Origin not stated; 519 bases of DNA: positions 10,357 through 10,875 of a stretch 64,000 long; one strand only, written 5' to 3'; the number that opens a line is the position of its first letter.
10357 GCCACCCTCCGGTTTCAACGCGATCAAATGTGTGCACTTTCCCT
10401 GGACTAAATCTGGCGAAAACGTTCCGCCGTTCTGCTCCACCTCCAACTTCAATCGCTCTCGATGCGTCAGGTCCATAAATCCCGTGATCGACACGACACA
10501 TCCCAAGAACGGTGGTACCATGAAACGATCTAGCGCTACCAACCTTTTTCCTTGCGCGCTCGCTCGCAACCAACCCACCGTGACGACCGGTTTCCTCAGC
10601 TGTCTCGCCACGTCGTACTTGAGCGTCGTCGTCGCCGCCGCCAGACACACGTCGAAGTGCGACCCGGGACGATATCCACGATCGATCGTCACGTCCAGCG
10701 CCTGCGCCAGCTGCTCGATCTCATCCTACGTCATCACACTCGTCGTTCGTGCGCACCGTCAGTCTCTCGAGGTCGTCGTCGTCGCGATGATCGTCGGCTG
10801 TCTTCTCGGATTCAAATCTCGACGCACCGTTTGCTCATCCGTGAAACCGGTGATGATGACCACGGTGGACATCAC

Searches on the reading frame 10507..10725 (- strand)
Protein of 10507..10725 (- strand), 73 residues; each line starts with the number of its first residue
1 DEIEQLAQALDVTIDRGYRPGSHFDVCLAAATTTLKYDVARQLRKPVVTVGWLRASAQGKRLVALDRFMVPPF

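Call 43: search_protein_families(library=pfam, proteins=[window:10507-10725:-], max_evalue=1)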
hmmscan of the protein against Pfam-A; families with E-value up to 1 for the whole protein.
seq(73 aa): 3 families
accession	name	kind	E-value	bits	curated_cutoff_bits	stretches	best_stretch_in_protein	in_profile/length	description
PF00533.33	BRCT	-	0.011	16.4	21.3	1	2-56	23-77/78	BRCA1 C Terminus (BRCT) domain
PF12738.14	PTCB-BRCT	-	0.16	12.5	22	1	30-52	41-63/63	twin BRCT domain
PF24533.1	Tri-helical_Ada2b_C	-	0.19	12.1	27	1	26-54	27-54/55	Ada2b-like, C-terminal tri-helical domain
